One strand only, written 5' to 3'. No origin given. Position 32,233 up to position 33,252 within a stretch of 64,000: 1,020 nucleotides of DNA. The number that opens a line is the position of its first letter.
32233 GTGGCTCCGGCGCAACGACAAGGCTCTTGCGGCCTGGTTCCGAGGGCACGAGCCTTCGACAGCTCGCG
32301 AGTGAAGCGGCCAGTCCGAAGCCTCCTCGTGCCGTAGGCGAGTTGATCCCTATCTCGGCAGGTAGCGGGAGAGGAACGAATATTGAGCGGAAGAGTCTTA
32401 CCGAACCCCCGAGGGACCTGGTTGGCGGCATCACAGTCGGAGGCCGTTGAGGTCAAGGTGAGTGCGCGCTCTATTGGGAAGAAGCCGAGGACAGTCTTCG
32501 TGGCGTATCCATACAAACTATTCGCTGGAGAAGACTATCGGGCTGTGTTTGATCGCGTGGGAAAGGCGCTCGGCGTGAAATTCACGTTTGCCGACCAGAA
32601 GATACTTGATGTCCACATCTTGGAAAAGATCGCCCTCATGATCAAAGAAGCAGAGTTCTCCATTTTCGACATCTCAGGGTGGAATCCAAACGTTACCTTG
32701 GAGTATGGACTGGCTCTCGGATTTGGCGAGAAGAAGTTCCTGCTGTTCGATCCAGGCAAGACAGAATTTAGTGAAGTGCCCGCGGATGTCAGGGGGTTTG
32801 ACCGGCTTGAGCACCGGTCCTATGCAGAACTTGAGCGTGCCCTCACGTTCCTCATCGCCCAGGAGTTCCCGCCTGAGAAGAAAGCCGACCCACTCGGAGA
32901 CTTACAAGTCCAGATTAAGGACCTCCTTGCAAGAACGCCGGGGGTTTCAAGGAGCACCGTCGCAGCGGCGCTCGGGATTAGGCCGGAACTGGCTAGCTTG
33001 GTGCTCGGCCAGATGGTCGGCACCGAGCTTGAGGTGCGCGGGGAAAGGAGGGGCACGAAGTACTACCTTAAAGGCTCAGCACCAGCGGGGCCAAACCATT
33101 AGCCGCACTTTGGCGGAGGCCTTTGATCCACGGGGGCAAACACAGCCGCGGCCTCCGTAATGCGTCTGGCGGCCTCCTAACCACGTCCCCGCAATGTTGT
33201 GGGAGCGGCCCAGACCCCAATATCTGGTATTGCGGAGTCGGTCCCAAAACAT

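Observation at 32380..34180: Compositionally distinct three-gene insert: NDT-fold/winged-HTH fusion plus two tandem HExxH (DUF4157-like) proteins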

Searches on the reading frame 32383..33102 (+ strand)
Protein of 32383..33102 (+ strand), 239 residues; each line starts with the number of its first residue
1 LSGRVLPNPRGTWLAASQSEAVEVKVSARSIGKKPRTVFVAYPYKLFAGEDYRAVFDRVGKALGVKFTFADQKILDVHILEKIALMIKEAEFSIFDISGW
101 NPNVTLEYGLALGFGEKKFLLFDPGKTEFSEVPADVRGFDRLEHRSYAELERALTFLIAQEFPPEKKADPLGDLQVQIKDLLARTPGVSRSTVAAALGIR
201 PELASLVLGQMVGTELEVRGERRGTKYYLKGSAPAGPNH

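Call 4: search_protein_families(library=ncbifam, proteins=[window:32383-33102:+], max_evalue=1)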
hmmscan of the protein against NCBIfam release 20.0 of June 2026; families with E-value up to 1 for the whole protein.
window:32383-33102:+ (239 aa): 1 family
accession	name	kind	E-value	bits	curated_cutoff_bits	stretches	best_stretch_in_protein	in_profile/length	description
NF009710.0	PRK13239.1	equivalog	0.13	11.5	193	1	169-220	18-69/210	alkylmercury lyase MerB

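Call 5: search_protein_families(library=padloc, proteins=[window:32383-33102:+], max_evalue=1)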
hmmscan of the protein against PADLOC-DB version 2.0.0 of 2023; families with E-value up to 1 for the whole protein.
window:32383-33102:+ (239 aa): 1 family
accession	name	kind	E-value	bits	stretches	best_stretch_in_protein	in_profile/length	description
PDLC00733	Effector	-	0.0015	15.4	1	64-145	276-355/388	TIR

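Call 6: search_protein_families(library=pfam, proteins=[window:32383-33102:+], max_evalue=10)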
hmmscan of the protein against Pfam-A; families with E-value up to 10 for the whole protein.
window:32383-33102:+ (239 aa): 0 families

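Call 8: find_homologous_proteins(query=window:32383-33102:+, max_evalue=0.001)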
Query window:32383-33102:+ (239 aa): 134 proteins with E <= 0.001 among 1272 candidates; the best 120 are listed.
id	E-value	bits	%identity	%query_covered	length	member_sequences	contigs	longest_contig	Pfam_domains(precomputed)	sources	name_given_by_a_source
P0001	3.1e-142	490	100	95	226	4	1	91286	-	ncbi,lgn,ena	ncbi:MAG TPA: hypothetical protein VF992_08085 [Thermoplasmata archaeon]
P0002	2.1e-82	294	64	85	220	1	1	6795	-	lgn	-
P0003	7.8e-80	286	60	92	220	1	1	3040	-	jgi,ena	-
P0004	2.3e-78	281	60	86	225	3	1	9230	-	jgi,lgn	jgi:hypothetical protein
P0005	1.9e-74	268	58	88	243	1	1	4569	-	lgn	-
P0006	1.5e-72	262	56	90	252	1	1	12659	-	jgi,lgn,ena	-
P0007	2.2e-62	229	74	58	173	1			-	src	-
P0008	1.2e-56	210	49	86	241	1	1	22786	-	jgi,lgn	jgi:hypothetical protein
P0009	1.7e-56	210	50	83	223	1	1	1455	-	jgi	jgi:predicted nucleotide-binding protein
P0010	1.3e-55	207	48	86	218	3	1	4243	PF10137.15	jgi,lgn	-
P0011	2.2e-55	206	47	87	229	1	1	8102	-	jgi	jgi:hypothetical protein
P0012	3.8e-55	205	47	95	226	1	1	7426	-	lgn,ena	-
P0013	4.1e-55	205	49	83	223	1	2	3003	-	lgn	-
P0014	7.1e-55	204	48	84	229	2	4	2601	-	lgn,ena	-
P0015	9.2e-55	204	50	84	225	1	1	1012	-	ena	-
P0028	2.8e-53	199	50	82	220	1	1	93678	-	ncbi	-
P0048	9.4e-52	194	47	82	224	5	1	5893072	-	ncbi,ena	-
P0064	4.1e-50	189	45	85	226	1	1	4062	PF10137.15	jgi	jgi:hypothetical protein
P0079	1.1e-48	184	45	84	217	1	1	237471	-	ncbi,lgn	ncbi:MAG: hypothetical protein ACOY82_17400 [Pseudomonadota bacterium]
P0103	5.0e-46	175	40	92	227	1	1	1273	PF10137.15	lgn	-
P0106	1.6e-45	174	43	86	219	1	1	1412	PF10137.15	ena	-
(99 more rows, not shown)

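Call 16: find_encoding_contigs(protein=P0002, flank=6000, max_places=3)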
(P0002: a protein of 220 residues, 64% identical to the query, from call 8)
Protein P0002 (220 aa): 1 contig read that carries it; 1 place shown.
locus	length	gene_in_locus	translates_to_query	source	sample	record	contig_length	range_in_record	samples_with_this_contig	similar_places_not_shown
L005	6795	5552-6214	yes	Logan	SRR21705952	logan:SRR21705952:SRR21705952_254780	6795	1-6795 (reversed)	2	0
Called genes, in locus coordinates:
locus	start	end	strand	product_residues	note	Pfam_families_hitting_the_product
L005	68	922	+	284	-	PF01351:RNase_HII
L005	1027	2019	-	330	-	PF04326:SLFN_AlbA_2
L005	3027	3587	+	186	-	-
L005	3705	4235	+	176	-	-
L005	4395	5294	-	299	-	-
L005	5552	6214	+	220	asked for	-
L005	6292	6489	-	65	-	-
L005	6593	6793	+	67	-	?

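Call 17: find_encoding_contigs(protein=P0006, flank=6000, max_places=3)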
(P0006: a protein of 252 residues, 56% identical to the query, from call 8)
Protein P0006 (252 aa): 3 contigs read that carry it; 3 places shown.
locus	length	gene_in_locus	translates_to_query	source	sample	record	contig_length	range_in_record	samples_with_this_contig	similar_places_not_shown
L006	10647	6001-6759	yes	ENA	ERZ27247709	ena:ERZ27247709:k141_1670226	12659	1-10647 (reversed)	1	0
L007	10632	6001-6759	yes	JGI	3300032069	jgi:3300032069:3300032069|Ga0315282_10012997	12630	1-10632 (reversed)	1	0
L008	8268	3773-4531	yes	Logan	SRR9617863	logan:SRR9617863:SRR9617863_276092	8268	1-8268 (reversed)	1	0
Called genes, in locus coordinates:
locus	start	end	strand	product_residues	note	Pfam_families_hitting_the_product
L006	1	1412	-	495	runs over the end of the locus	-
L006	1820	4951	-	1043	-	PF02384:N6_Mtase, PF20473:MmeI_Mtase (faint), PF07669:Eco57I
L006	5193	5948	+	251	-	-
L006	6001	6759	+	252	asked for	-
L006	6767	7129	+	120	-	-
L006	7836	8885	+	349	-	-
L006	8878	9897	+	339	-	-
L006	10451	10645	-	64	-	?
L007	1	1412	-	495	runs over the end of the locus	-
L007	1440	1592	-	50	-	-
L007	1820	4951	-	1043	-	PF02384:N6_Mtase, PF20473:MmeI_Mtase (faint), PF07669:Eco57I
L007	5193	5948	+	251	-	-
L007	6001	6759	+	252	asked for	-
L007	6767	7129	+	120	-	-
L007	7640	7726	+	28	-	-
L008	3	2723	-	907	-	?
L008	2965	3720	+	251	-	-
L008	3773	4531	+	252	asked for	-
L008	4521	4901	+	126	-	-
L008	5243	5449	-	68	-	-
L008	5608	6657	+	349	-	-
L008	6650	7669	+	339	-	-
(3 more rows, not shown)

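Call 21: search_solved_structures(query=A3, max_evalue=10, show_alignments=2)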
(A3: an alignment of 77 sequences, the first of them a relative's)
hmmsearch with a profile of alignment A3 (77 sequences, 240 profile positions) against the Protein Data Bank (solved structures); distinct sequences matched with E-value up to 10: 6.
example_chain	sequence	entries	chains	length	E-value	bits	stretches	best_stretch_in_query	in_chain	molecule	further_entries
8vd6_A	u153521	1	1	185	0.0049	19.6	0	165-214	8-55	CAP REPEAT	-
7pwf_Z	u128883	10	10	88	0.052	16.3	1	167-212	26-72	40S ribosomal protein S25 | Ribosomal protein S25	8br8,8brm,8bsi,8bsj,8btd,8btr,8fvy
5duk_A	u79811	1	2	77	0.26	14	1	166-229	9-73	putative DNA binding protein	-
5jlu_A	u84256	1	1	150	0.61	12.7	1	159-210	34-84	Adhesin competence repressor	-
5jls_A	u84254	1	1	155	1.5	11.5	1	159-210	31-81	Adhesin competence repressor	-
1s3j_A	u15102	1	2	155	1.6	11.4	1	138-213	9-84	YusO protein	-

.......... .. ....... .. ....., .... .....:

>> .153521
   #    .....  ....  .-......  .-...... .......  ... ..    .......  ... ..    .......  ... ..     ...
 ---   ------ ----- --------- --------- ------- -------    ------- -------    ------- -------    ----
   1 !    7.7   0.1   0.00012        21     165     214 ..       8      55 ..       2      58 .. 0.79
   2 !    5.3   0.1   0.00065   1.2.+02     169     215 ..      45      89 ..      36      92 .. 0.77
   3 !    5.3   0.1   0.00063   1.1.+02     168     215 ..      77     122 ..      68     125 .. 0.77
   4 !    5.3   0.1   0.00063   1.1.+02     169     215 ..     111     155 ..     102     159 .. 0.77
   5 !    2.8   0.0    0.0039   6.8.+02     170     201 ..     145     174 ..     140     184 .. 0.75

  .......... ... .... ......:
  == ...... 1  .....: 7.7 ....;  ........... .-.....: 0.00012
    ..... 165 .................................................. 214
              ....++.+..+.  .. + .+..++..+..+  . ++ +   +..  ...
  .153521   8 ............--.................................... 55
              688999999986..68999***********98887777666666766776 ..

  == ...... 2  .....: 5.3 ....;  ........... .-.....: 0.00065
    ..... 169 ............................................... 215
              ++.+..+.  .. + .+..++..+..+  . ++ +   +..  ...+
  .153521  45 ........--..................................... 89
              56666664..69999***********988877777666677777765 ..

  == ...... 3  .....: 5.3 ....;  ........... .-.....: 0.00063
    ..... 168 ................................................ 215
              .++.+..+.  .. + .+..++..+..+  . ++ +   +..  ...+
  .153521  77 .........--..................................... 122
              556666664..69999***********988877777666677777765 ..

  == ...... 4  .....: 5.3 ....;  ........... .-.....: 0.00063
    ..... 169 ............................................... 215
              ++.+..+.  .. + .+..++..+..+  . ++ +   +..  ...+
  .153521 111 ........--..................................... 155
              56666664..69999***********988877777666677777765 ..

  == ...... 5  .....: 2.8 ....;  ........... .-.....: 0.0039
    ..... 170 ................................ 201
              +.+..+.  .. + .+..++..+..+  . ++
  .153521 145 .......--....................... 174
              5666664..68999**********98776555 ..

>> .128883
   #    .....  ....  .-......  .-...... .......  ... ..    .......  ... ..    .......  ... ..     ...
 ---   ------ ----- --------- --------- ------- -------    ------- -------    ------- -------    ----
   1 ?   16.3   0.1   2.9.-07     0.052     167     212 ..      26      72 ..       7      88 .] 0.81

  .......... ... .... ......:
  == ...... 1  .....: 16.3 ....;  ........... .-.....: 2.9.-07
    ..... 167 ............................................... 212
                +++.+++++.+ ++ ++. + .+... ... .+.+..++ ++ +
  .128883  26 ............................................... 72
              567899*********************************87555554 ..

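Call 29: find_related_loci(query=A3, collection=metagenome_contigs, flank=8000)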
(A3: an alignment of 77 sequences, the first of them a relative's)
Query A3 (226 aa) in metagenome_contigs; peptide patterns used: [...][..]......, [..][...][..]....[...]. (x = any residue, [..] = any of these).
305 stretches matched a pattern; 138 encode a relative of the query (tblastn E <= 1e-3); the best 80 are kept; 80 distinct loci.
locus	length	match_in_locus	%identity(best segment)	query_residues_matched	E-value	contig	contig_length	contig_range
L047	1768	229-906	100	1-226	5e-161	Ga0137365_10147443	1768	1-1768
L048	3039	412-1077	59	3-224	9e-89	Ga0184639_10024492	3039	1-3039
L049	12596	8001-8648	56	7-221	4e-79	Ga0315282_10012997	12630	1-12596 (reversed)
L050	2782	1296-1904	51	20-221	5e-66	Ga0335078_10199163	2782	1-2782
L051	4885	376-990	47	20-221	3e-62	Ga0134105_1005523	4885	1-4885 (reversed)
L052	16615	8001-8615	47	20-221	3e-62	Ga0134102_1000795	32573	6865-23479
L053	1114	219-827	48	20-219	7e-66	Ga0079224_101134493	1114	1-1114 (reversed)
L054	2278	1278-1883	49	19-217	4e-62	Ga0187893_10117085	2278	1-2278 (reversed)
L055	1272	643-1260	48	20-222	2e-64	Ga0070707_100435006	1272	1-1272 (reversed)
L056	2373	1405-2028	46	11-215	9e-62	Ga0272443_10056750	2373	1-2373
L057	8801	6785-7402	47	19-221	2e-60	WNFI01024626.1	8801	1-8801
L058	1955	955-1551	50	22-217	2e-61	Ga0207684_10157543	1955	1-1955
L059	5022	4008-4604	50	22-217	5e-60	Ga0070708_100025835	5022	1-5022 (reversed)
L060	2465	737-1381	45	19-226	3e-60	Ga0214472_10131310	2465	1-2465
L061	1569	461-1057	46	20-215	5e-62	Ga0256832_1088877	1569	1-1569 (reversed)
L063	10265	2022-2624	44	23-220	1e-58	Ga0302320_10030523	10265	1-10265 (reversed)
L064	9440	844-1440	46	20-215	8e-59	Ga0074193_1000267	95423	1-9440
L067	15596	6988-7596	46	20-219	3e-58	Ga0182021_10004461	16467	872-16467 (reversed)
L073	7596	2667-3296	44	18-225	4e-57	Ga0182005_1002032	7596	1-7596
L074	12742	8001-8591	43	23-215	1e-56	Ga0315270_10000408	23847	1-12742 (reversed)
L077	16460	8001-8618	43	20-219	7e-57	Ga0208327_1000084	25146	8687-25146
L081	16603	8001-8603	46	20-216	1e-56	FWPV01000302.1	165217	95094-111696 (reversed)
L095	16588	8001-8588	44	23-215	2e-54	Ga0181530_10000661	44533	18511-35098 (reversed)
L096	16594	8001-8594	42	23-216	8e-54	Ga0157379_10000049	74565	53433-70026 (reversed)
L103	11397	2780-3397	44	23-225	4e-53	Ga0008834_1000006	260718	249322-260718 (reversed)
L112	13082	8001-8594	43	20-214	5e-52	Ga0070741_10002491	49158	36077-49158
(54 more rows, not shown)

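Call 33: predict_structure(alignment_id=A3)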
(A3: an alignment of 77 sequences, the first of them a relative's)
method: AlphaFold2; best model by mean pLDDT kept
length: 226 residues; sequences in the alignment: 77
mean_pLDDT: 90.4   pTM: 0.72
mean pLDDT of the five models: 90.4, 89.7, 89.4, 89.3, 87.7
residues with pLDDT >= 90: 169; 70-90: 33; 50-70: 22; < 50: 2
segments of 3 or more residues with pLDDT < 50: none
pLDDT, mean of each block of 10 residues (from residue 1): 61 73 97 90 97 94 92 97 95 95 95 87 77 96 95 82 97 97 96 97 92 96 77
secondary structure, 60 per line:
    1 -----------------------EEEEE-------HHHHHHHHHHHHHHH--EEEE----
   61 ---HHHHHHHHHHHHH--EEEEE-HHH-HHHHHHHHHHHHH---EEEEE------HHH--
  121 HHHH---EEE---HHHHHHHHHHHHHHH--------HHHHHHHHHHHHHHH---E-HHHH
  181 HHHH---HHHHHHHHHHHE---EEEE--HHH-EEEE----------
elements in order: E24-28 H36-50 E53-56 H64-76 E79-83 H89-101 E105-109 H121-124 E128-130 H134-148 H157-171 H177-184 H188-198 E203-206 E213-216
